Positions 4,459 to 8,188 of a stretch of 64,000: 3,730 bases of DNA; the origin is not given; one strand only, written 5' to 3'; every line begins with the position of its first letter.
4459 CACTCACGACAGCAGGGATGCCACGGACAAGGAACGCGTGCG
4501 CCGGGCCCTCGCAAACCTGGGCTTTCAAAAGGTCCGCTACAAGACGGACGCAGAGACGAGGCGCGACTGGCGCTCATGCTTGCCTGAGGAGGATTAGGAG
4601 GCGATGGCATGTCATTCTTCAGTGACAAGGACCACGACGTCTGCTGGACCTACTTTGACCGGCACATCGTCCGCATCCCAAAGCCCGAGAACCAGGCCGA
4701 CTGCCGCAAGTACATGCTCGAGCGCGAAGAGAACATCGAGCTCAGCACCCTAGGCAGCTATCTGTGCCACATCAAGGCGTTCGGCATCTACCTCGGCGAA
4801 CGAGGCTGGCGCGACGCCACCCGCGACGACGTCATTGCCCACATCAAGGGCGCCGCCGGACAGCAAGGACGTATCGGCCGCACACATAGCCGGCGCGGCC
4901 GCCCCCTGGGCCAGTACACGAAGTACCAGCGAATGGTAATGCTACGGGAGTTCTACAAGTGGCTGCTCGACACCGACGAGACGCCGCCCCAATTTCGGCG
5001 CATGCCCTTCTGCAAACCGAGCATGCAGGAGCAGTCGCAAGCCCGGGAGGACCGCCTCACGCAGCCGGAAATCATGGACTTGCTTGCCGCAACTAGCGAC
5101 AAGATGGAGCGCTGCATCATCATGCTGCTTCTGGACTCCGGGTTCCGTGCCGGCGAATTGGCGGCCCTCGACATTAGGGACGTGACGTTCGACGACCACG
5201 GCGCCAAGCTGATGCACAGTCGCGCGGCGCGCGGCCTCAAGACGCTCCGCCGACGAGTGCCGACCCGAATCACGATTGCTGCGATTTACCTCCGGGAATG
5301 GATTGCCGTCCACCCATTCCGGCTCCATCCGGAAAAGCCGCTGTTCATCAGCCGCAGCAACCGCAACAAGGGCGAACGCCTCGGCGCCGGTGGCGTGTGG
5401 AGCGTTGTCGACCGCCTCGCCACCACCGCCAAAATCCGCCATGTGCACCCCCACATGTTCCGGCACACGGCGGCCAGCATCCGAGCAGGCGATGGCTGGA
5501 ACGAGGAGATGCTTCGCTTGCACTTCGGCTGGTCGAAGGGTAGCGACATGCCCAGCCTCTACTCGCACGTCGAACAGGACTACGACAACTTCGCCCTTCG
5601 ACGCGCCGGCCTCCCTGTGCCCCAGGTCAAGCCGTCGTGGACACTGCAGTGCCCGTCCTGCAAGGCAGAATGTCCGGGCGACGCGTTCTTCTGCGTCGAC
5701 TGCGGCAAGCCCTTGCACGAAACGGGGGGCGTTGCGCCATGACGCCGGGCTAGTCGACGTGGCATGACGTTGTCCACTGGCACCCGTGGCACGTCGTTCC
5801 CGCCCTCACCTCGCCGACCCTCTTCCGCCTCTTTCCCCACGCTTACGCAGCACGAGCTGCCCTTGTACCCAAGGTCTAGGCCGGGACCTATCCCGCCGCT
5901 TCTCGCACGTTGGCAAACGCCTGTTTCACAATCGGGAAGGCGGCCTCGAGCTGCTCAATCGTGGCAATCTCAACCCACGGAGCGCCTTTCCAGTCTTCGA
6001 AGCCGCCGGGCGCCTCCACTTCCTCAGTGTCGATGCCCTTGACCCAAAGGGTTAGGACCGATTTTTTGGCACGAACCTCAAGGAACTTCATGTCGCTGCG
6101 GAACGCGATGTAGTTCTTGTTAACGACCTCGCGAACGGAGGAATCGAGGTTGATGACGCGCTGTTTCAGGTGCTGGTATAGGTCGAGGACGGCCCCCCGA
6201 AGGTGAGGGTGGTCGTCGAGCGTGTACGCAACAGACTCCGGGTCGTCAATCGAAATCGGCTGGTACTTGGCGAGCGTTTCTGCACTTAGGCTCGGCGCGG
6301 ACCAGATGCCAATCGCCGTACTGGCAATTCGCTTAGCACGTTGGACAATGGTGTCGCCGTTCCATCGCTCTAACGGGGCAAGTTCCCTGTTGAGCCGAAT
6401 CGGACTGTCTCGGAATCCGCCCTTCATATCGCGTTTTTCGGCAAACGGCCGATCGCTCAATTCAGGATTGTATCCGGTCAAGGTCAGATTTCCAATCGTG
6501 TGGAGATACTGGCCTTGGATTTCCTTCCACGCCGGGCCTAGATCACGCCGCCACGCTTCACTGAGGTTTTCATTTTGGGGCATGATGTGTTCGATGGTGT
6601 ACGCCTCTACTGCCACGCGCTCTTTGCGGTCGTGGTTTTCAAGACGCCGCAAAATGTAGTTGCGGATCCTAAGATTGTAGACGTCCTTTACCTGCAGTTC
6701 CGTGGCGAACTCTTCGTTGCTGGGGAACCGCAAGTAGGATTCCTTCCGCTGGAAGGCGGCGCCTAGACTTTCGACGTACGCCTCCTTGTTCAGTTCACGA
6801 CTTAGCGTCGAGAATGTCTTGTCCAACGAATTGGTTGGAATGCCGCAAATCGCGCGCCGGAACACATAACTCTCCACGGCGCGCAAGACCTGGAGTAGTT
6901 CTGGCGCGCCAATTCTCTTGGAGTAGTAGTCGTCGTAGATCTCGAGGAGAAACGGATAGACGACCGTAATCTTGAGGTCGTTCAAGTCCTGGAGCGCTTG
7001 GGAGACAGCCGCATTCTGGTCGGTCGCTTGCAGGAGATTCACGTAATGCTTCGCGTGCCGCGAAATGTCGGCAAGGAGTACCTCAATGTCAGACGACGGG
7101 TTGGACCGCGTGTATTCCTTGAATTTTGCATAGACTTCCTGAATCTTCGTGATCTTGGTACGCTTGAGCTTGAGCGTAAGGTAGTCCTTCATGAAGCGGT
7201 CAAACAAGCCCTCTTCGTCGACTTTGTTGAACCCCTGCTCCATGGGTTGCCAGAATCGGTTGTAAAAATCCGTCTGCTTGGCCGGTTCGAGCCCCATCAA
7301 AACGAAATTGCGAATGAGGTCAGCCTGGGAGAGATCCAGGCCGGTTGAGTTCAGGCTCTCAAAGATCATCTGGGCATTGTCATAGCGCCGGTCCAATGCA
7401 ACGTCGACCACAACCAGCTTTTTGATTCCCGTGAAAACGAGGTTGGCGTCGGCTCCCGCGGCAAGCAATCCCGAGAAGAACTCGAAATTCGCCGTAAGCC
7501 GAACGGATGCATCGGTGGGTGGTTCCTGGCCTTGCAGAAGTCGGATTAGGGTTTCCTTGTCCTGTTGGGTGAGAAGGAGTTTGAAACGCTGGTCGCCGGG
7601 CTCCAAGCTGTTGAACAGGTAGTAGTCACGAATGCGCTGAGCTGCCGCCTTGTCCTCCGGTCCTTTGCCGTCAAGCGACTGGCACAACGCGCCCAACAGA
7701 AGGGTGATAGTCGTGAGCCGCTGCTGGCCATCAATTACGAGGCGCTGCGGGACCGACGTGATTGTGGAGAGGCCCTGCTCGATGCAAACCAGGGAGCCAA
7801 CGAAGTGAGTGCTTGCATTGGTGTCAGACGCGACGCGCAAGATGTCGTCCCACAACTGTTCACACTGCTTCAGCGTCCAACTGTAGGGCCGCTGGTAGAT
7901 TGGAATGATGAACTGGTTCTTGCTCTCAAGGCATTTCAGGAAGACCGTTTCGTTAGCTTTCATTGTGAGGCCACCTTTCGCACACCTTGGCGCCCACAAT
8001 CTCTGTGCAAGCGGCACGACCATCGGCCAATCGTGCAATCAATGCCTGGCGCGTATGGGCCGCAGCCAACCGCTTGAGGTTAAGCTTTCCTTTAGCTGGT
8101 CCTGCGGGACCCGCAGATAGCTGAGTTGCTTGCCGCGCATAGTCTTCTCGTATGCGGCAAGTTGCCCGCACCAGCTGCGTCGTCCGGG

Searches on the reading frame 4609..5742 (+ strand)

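Call 44: search_protein_families(library=ncbifam, proteins=[window:4609-5742:+], max_evalue=0.00001)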
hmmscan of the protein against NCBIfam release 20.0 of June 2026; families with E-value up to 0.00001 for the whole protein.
window:4609-5742:+ (377 aa): 7 families
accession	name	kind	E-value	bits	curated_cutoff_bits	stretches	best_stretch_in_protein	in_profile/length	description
NF040815.2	recomb_XerA_Arch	equivalog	3.3e-22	79.3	220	1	41-322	10-255/263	site-specific tyrosine recombinase/integron integrase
TIGR02224.1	recomb_XerC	equivalog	8.6e-17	61.4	335.15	1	36-290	6-247/295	tyrosine recombinase XerC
TIGR02225.1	recomb_XerD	equivalog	9.8e-15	54.6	329.6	1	36-290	6-244/290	site-specific tyrosine recombinase XerD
NF003462.0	PRK05084.1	equivalog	2.6e-13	49.5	267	1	167-332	197-355/360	tyrosine recombinase XerS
NF001399.0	PRK00283.1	subfamily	6.4e-11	42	279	1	36-290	15-253/300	tyrosine recombinase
NF007370.0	PRK09870.1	subfamily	2.1e-07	30.8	221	1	146-298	9-157/200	tyrosine-type DNA invertase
NF002331.0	PRK01287.1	subfamily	7.4e-06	25.2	371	0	41-290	40-282/365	site-specific tyrosine recombinase XerC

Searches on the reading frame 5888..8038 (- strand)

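Call 3: search_protein_families(library=pfam, proteins=[window:5888-8038:-])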
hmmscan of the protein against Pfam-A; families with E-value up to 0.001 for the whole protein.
window:5888-8038:- (716 aa): 3 families
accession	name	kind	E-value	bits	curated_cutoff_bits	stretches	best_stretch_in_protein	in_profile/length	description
PF03235.19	GmrSD_N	-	4.3e-35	122.1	33.2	1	37-246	5-198/199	GmrSD restriction endonuclease, N-terminal domain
PF07510.16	GmrSD_C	-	5.7e-24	85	23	1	438-572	1-136/138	GmrSD restriction endonucleases, C-terminal domain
PF18899.5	DUF5655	-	9.5e-09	35.7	24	1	615-671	7-66/109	Domain of unknown function (DUF5655)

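Call 4: search_protein_families(library=padloc, proteins=[window:5888-8038:-])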
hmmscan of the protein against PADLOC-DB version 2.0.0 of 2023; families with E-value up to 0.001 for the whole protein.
window:5888-8038:- (716 aa): 35 families (the best 25 are shown)
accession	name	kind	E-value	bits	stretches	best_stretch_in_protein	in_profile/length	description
PDLC02693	Orf5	-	1.7e-173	576.5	1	37-579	3-542/543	Orf5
PDLC02702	Orf5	-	1.9e-94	315.4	1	41-579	1-541/543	Orf5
PDLC04157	HEC-06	-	5e-70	234.7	1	39-580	19-556/558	-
PDLC04154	HEC-06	-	1.2e-64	216.9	1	26-581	7-566/569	-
PDLC04155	HEC-06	-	7e-64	214.3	2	208-580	202-559/562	-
PDLC02700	Orf5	-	9.5e-52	174.4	1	40-579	9-555/555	Orf5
PDLC02687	Orf5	-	2.8e-50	169.6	1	26-564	1-543/543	Orf5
PDLC02691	Orf5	-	4.7e-42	142.3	2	204-579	208-579/579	Orf5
PDLC02695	Orf5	-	1.5e-40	137.2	2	25-418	2-431/601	Orf5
PDLC02692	Orf5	-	2.2e-38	130.3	1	40-580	5-557/558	Orf5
PDLC02686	Orf5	-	6e-32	108.9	2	25-322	2-308/566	Orf5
PDLC02701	Orf5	-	1.9e-29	100.6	2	36-138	13-122/596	Orf5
PDLC03655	mREase_IV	-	2.8e-28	96.8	2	205-447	215-460/629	Type IV methyl-directed restriction enzyme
PDLC02696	Orf5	-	1.2e-23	81.8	2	206-537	197-547/558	Orf5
PDLC02690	Orf5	-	1.2e-21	75.2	1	41-580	8-530/531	Orf5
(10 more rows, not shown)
